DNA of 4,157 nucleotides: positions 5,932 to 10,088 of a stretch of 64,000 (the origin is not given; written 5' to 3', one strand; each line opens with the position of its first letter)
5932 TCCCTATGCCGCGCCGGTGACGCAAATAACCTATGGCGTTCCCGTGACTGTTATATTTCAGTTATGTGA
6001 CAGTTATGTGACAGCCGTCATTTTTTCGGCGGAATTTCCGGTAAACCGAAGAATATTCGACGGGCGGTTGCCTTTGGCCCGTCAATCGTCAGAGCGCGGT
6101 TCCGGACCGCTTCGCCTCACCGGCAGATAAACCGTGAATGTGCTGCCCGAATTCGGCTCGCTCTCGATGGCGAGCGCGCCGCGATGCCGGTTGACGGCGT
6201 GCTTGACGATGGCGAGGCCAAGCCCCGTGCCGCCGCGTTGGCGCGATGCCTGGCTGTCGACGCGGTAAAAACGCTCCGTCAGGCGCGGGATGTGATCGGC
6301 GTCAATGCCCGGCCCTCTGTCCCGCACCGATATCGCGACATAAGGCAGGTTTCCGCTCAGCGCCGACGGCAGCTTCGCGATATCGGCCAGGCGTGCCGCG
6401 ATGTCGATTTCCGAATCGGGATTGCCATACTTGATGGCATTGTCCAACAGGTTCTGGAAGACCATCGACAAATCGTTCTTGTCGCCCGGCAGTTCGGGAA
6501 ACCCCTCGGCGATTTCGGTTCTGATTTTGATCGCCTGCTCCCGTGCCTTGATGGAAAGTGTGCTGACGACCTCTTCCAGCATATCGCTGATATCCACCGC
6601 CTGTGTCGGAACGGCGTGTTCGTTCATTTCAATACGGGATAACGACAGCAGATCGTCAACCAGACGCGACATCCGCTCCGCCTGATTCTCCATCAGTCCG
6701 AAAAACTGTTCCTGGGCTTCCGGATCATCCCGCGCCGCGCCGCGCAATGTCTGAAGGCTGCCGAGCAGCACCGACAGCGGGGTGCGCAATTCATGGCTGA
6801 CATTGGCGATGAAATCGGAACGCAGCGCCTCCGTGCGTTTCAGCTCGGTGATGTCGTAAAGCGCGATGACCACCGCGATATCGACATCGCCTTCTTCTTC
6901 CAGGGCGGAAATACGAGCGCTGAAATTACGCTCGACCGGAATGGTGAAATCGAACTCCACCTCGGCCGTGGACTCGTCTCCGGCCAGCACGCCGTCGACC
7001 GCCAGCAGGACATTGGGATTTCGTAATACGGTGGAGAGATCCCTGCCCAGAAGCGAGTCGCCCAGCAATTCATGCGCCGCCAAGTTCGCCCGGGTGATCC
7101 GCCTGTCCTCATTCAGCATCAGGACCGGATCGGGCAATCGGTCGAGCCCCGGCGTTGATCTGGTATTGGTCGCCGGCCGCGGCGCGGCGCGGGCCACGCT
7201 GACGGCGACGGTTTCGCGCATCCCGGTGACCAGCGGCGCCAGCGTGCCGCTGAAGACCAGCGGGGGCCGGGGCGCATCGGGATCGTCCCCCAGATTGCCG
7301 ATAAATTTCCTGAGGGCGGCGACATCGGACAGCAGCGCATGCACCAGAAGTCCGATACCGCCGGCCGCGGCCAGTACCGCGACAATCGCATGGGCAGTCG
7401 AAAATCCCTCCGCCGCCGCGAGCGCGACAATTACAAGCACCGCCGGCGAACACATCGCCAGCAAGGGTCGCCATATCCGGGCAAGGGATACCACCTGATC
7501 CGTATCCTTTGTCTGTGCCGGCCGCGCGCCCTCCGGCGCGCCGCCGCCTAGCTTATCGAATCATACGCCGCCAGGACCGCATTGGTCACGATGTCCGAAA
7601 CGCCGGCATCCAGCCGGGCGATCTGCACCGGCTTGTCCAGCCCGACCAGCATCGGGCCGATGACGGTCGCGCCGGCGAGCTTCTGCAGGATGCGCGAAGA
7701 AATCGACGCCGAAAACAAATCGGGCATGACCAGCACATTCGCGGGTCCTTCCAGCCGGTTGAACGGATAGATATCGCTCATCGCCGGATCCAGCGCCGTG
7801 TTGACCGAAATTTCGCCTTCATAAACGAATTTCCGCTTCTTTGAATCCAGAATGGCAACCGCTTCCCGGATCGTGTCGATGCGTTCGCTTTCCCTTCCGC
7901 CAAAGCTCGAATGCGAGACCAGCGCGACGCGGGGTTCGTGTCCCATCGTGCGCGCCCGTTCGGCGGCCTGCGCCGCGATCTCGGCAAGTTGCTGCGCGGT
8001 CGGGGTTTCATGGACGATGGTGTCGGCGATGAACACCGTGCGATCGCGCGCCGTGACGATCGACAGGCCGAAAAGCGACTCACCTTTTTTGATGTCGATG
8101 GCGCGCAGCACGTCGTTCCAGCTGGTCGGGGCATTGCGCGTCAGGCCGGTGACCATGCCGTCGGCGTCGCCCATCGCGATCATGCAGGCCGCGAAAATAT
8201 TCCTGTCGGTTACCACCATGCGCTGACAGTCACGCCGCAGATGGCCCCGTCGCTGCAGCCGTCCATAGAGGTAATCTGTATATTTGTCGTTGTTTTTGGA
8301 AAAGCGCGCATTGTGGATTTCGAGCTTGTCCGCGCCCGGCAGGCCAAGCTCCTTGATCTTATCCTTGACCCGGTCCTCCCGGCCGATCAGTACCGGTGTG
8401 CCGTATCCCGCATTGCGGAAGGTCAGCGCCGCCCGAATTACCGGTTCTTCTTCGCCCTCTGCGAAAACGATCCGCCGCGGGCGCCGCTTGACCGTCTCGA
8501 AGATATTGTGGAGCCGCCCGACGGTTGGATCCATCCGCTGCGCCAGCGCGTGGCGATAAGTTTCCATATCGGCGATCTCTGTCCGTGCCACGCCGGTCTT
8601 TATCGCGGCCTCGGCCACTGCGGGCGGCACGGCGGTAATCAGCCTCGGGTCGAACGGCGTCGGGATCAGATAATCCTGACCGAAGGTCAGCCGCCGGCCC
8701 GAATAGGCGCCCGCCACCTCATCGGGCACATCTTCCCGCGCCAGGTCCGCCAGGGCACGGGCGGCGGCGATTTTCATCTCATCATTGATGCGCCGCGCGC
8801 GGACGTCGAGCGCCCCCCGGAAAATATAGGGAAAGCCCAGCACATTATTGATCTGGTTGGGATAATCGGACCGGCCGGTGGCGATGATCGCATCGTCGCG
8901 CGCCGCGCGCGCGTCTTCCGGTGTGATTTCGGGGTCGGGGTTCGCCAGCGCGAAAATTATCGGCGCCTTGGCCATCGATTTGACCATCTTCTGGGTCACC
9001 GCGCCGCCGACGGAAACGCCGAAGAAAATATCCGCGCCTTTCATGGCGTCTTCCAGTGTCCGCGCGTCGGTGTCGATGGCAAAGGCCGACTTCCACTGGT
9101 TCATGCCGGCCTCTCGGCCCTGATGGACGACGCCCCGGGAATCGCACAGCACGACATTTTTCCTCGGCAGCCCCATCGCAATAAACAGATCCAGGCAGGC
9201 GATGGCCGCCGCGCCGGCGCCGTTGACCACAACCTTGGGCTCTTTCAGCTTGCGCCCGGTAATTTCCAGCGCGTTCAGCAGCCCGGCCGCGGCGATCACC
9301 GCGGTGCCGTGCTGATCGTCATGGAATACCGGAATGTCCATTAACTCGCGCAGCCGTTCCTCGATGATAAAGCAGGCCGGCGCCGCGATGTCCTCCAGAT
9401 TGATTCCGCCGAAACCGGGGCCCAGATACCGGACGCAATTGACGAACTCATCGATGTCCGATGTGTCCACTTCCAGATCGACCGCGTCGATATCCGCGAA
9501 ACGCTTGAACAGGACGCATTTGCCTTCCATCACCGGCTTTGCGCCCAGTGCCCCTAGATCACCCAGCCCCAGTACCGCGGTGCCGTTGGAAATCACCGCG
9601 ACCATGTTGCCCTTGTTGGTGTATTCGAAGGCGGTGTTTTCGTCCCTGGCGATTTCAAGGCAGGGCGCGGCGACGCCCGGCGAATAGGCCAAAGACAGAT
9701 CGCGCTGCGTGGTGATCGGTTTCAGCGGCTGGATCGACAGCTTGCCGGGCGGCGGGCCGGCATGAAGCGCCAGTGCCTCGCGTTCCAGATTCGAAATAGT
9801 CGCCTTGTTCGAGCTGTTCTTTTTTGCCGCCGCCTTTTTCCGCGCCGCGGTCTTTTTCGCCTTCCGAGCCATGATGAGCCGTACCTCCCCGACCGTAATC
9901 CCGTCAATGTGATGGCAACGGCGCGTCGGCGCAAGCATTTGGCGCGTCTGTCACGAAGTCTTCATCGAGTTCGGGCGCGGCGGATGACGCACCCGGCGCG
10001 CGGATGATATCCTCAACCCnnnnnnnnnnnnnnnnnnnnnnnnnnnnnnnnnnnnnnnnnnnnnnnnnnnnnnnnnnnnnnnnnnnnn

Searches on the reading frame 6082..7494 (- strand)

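Call 7: search_protein_families(library=pfam, proteins=[window:6082-7494:-])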
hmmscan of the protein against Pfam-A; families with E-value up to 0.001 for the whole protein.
window:6082-7494:- (470 aa): 6 families
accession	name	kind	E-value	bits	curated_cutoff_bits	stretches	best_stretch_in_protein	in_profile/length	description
PF02518.31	HATPase_c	-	4.4e-27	95.2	26.4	1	337-460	1-110/111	Histidine kinase-, DNA gyrase B-, and HSP90-like ATPase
PF00512.31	HisKA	-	2e-20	73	26.9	1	225-289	2-64/66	His Kinase A (phospho-acceptor) domain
PF08448.16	PAS_4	-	8.9e-09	36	23.1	1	117-220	1-110/110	PAS fold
PF13188.13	PAS_8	-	1.8e-06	28.1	21.8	1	118-164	8-54/65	PAS domain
PF13426.13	PAS_9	-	3.3e-05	24.5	27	1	121-217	1-103/103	PAS domain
PF14501.12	HATPase_c_5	-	0.00068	20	22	0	340-355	4-19/102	GHKL domain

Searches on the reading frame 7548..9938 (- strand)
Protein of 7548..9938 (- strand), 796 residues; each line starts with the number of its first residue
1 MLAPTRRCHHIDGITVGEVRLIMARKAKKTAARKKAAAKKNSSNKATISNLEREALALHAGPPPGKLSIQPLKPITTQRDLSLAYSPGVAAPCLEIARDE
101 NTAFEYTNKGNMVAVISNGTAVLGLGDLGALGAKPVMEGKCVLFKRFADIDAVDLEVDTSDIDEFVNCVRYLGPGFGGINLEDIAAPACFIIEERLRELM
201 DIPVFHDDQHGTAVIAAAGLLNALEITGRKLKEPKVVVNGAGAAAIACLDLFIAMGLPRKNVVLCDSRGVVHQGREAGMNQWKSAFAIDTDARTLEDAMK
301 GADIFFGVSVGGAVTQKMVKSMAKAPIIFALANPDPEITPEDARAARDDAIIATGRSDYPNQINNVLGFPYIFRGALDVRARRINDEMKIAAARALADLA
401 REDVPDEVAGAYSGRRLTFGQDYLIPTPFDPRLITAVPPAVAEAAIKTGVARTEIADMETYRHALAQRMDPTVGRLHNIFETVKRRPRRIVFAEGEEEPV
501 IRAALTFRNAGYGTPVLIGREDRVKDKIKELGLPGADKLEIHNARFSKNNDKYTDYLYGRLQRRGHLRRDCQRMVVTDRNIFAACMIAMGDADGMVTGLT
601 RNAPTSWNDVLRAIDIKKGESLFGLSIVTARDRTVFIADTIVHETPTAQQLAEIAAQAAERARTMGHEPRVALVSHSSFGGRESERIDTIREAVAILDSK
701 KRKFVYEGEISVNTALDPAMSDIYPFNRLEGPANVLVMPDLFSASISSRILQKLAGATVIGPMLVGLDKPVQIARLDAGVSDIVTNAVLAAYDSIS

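Call 7: search_protein_families(library=pfam, proteins=[window:7548-9938:-])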
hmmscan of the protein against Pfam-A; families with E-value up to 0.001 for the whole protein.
window:7548-9938:- (796 aa): 3 families
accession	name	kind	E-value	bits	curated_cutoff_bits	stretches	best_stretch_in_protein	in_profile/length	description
PF01515.24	PTA_PTB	-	1.1e-79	268.6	24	1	477-791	4-319/319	Phosphate acetyl/butaryl transferase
PF00390.24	malic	-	3.8e-28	99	23.1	1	66-197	3-182/182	Malic enzyme, N-terminal domain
PF03949.21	Malic_M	-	5e-25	88.7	23.5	1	211-405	3-230/258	Malic enzyme, NAD binding domain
